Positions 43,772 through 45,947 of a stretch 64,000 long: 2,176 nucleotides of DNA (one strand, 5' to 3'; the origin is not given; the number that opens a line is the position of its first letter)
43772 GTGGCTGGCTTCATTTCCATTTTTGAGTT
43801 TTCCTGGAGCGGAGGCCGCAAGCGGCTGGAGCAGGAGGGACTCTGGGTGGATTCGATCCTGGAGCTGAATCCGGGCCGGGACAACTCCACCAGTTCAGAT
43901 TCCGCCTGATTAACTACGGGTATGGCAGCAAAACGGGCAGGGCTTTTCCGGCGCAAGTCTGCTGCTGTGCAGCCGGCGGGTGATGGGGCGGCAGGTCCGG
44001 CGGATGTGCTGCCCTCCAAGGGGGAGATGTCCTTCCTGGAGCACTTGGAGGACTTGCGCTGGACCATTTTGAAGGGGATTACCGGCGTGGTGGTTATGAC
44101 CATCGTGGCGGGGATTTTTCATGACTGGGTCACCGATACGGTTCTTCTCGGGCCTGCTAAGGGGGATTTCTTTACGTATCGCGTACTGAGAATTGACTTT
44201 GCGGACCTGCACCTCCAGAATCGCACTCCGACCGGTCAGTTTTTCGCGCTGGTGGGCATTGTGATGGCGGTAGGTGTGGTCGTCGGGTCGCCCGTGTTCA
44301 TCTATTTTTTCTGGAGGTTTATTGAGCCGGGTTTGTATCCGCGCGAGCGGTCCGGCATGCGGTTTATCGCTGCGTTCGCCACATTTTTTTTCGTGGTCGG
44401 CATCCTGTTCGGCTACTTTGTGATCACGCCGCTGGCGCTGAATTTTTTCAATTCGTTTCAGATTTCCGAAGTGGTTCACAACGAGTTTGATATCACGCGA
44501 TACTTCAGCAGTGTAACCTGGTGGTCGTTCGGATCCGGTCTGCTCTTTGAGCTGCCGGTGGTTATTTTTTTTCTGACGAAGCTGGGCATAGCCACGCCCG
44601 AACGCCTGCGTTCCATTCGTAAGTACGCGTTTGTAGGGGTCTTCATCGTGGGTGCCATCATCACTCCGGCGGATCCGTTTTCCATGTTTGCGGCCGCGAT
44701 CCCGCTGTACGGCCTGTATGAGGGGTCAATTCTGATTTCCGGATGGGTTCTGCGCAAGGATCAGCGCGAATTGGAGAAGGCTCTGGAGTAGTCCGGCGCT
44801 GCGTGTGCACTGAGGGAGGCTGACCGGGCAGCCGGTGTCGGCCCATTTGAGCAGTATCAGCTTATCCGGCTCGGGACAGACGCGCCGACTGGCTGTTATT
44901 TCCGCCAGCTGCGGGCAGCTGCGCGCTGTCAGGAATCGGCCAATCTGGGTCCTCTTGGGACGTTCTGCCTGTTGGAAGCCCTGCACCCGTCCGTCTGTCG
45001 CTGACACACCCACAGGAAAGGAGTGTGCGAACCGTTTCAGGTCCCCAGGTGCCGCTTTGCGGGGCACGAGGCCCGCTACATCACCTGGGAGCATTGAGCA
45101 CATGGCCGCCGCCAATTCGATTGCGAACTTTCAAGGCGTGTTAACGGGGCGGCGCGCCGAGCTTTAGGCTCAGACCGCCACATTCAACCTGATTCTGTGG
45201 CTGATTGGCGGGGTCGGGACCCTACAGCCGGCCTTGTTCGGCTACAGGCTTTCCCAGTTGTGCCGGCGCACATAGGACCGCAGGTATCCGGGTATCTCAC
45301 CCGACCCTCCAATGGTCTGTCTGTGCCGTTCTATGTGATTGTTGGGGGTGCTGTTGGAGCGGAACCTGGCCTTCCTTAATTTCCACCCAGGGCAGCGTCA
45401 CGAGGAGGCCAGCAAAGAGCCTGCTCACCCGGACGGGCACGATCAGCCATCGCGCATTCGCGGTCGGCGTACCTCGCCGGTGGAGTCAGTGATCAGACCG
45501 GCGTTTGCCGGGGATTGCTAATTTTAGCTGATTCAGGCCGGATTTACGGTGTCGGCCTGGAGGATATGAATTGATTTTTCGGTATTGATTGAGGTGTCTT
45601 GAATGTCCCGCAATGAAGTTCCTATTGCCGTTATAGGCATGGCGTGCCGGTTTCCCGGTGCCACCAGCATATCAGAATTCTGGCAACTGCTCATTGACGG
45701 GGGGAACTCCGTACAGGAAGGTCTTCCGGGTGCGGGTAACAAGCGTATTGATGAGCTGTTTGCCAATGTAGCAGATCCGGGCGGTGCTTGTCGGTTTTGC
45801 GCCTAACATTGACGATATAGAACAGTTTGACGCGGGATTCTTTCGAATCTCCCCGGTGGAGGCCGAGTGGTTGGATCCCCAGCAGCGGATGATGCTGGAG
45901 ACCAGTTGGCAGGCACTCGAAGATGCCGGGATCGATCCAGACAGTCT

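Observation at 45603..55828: Giant single-frame reducing PKS (KS-AT-DH-cMT-ER-KR-ACP-KS-AT) that ends without a carrier or release domain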

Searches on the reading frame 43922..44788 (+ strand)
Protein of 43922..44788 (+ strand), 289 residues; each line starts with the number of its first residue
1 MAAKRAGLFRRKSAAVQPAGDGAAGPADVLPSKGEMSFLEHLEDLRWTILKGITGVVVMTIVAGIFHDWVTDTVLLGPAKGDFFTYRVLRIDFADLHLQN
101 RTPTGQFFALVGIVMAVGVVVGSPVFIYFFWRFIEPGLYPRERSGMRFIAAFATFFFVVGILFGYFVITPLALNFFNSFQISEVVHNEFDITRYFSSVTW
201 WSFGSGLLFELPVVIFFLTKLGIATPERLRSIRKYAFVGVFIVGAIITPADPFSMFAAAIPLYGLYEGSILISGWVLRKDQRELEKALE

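Call 34: list_cluster_members(proteins=[window:43922-44788:+, window:43328-43906:+, window:1323-2819:-, window:16346-17398:+, window:17407-18078:-, window:27898-29820:-, window:62212-63984:-, window:35830-36924:-, window:10594-12969:+, window:15591-16262:+])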
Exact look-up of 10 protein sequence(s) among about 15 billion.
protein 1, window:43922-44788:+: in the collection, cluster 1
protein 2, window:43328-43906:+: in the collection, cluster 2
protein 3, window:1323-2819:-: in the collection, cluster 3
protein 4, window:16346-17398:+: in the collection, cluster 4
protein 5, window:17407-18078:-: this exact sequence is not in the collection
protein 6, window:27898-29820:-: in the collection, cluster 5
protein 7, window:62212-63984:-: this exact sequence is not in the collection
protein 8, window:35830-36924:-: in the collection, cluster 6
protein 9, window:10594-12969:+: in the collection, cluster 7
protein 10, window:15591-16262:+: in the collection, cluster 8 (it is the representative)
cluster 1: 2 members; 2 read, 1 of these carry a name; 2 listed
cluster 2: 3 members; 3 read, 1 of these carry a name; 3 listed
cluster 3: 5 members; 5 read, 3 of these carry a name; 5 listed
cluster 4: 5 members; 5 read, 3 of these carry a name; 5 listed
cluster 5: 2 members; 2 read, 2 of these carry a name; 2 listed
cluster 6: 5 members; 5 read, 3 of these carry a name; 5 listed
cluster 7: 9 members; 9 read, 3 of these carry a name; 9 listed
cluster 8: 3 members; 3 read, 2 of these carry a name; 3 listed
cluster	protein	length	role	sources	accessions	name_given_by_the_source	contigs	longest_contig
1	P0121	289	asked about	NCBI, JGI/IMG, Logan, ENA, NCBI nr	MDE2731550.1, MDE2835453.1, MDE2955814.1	MAG: twin-arginine translocase subunit TatC [Bacteroidota bacterium] | twin-arginine translocase subunit TatC [Bacteroidota bacterium]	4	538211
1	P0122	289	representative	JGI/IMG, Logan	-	-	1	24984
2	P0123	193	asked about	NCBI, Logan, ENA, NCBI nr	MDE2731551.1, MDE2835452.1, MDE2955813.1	MAG: orotate phosphoribosyltransferase [Bacteroidota bacterium] | orotate phosphoribosyltransferase [Bacteroidota bacterium]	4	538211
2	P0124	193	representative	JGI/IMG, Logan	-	-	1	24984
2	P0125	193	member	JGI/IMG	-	-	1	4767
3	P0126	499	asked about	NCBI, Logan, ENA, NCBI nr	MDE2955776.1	MAG: PH domain-containing protein [Bacteroidota bacterium] | PH domain-containing protein [Bacteroidota bacterium]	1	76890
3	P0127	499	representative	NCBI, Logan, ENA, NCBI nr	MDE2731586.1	MAG: PH domain-containing protein [Bacteroidota bacterium] | PH domain-containing protein [Bacteroidota bacterium]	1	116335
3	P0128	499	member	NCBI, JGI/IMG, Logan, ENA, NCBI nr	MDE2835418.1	MAG: PH domain-containing protein [Bacteroidota bacterium] | PH domain-containing protein [Bacteroidota bacterium]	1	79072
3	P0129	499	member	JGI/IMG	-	-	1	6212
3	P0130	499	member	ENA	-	-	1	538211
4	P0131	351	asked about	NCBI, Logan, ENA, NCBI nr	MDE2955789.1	MAG: ferrochelatase [Bacteroidota bacterium] | ferrochelatase [Bacteroidota bacterium]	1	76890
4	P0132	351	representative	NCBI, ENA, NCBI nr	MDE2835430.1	MAG: ferrochelatase [Bacteroidota bacterium] | ferrochelatase [Bacteroidota bacterium]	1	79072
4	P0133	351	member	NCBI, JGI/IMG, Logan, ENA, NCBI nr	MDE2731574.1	MAG: ferrochelatase [Bacteroidota bacterium] | ferrochelatase [Bacteroidota bacterium]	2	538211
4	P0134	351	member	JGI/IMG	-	-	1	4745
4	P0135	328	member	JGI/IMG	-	-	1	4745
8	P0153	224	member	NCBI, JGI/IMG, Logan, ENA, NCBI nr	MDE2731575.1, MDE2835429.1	MAG: RluA family pseudouridine synthase [Bacteroidota bacterium] | RluA family pseudouridine synthase [Bacteroidota bacterium]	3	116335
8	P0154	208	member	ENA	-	-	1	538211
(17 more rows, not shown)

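Call 35: find_encoding_contigs(protein=P0121, flank=10000, max_places=8)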
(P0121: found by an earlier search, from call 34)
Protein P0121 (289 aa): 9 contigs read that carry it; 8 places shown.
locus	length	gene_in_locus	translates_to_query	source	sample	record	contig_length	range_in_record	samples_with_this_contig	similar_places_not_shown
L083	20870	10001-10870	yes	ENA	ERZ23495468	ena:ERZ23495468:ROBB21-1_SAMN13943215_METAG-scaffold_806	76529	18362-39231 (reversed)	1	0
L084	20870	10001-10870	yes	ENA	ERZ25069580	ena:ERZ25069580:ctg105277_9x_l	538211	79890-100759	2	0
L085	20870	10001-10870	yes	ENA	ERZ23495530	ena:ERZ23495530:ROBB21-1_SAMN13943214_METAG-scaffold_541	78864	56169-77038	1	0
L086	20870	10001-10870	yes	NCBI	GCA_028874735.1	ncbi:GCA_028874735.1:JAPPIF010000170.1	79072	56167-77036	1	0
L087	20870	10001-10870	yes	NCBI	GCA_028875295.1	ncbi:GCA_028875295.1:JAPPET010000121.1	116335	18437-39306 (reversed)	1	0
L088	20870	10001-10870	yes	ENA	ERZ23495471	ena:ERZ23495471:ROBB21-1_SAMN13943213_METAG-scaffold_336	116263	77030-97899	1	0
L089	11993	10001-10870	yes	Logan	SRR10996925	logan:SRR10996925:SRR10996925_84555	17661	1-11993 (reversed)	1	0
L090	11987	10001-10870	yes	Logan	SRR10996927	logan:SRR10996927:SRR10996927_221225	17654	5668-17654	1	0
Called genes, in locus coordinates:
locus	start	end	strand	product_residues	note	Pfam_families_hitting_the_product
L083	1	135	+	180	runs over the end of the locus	PF13274:SocA_Panacea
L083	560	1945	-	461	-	PF00884:Sulfatase, PF01663:Phosphodiest (faint), PF16347:SGSH_C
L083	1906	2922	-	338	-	PF01761:DHQ_synthase, PF24621:DHQS_C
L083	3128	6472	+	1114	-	PF13517:FG-GAP_3, PF07593:UnbV_ASPIC (faint)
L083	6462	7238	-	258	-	PF03544:TonB_C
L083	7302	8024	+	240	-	PF13709:DUF4159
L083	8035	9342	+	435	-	PF00464:SHMT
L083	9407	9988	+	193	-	-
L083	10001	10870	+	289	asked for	PF00902:TatC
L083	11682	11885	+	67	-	PF00109:ketoacyl-synt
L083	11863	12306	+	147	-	PF00109:ketoacyl-synt, PF00108:Thiolase_N (weak)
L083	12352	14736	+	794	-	PF00109:ketoacyl-synt, PF02801:Ketoacyl-synt_C, PF16197:KAsynt_C_assoc, PF22336:RhiE-like_linker (weak), PF22621:CurL-like_PKS_C, PF00698:Acyl_transf_1, PF21089:PKS_DH_N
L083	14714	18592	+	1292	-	PF14765:PS-DH, PF08241:Methyltransf_11, PF08242:Methyltransf_12, PF13649:Methyltransf_25, PF22953:SpnB_Rossmann, PF08240:ADH_N, PF00107:ADH_zinc_N, PF13602:ADH_zinc_N_2, +4 more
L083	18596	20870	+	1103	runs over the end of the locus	PF08659:KR, PF00550:PP-binding, PF00109:ketoacyl-synt, PF02801:Ketoacyl-synt_C, PF16197:KAsynt_C_assoc (weak), PF22621:CurL-like_PKS_C, PF00698:Acyl_transf_1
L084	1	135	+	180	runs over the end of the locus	PF13274:SocA_Panacea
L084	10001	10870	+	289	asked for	PF00902:TatC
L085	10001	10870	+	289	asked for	PF00902:TatC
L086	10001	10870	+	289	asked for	PF00902:TatC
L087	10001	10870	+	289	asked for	PF00902:TatC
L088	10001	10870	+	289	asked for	PF00902:TatC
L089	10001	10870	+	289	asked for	PF00902:TatC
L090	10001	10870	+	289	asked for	PF00902:TatC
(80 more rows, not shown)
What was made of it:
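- Break positions differ between strains (call 35).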

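Call 47: find_encoding_contigs(protein=P0153, flank=8000, max_places=5)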
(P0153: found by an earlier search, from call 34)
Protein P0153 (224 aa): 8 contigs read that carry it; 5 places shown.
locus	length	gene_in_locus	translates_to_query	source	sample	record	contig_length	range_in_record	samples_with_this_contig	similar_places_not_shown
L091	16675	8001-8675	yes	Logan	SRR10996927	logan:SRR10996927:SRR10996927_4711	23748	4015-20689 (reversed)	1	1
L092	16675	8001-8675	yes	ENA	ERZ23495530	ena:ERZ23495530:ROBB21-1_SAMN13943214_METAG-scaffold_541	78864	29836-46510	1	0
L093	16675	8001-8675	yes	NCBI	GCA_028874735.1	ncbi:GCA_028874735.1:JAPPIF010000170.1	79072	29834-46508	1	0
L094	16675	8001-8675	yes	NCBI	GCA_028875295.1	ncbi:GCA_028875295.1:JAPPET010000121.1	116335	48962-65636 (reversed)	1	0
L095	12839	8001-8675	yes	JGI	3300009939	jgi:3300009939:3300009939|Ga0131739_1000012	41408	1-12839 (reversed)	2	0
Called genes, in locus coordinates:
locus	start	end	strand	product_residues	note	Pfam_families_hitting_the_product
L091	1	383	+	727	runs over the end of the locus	PF10459:Peptidase_S46, PF00089:Trypsin (faint), PF13365:Trypsin_2 (faint)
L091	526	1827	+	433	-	PF00884:Sulfatase, PF16347:SGSH_C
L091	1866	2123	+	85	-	PF01734:Patatin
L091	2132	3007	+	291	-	-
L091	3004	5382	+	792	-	PF13620:CarboxypepD_reg, PF13715:CarbopepD_reg_2, PF18939:DUF5686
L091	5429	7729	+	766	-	PF13620:CarboxypepD_reg, PF13715:CarbopepD_reg_2, PF18939:DUF5686 (faint)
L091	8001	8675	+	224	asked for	PF00849:PseudoU_synth_2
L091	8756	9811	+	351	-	PF00762:Ferrochelatase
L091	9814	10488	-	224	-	PF00730:HhH-GPD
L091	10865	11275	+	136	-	-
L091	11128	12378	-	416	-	PF00860:Xan_ur_permease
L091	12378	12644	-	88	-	-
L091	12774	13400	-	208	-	-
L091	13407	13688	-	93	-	-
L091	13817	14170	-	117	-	PF01648:ACPS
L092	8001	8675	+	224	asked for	PF00849:PseudoU_synth_2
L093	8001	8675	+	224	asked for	PF00849:PseudoU_synth_2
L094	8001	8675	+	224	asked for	PF00849:PseudoU_synth_2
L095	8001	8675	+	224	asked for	PF00849:PseudoU_synth_2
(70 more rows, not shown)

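Call 48: find_encoding_contigs(protein=P0154, flank=8000, max_places=2)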
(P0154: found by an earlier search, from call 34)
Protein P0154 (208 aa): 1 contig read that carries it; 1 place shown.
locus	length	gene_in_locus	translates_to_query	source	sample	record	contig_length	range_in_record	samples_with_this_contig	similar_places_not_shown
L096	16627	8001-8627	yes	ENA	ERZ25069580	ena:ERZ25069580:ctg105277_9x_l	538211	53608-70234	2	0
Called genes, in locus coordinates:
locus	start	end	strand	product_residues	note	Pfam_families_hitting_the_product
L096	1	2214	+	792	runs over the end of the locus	PF13620:CarboxypepD_reg, PF13715:CarbopepD_reg_2, PF18939:DUF5686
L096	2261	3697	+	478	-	PF13620:CarboxypepD_reg, PF13715:CarbopepD_reg_2, PF18939:DUF5686 (weak)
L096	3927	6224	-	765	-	PF14236:DruA, PF14706:Tnp_DNA_bind, PF01609:DDE_Tnp_1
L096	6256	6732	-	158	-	-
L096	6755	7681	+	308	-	-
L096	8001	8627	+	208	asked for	PF00849:PseudoU_synth_2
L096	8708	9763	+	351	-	PF00762:Ferrochelatase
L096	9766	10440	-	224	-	PF00730:HhH-GPD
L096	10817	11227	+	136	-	-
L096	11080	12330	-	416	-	PF00860:Xan_ur_permease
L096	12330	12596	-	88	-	-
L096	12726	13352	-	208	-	-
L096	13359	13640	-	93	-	-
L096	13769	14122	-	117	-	PF01648:ACPS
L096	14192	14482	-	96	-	PF22624:AASDHPPT_N (faint)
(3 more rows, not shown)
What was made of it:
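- The hydrolase and ACP lesions are shared by all strains (calls 47, 48).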

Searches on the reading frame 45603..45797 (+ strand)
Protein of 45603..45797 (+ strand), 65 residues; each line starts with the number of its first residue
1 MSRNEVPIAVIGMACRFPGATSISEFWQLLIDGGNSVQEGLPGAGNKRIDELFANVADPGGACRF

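Call 63: search_protein_families(library=pfam, proteins=[window:45603-45797:+], max_evalue=0.01)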
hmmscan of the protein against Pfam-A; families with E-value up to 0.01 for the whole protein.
window:45603-45797:+ (65 aa): 1 family
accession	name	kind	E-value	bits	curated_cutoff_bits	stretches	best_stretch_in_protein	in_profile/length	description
PF00109.32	ketoacyl-synt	-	3.4e-09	37.1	20.8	1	7-39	3-35/252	Beta-ketoacyl synthase, N-terminal domain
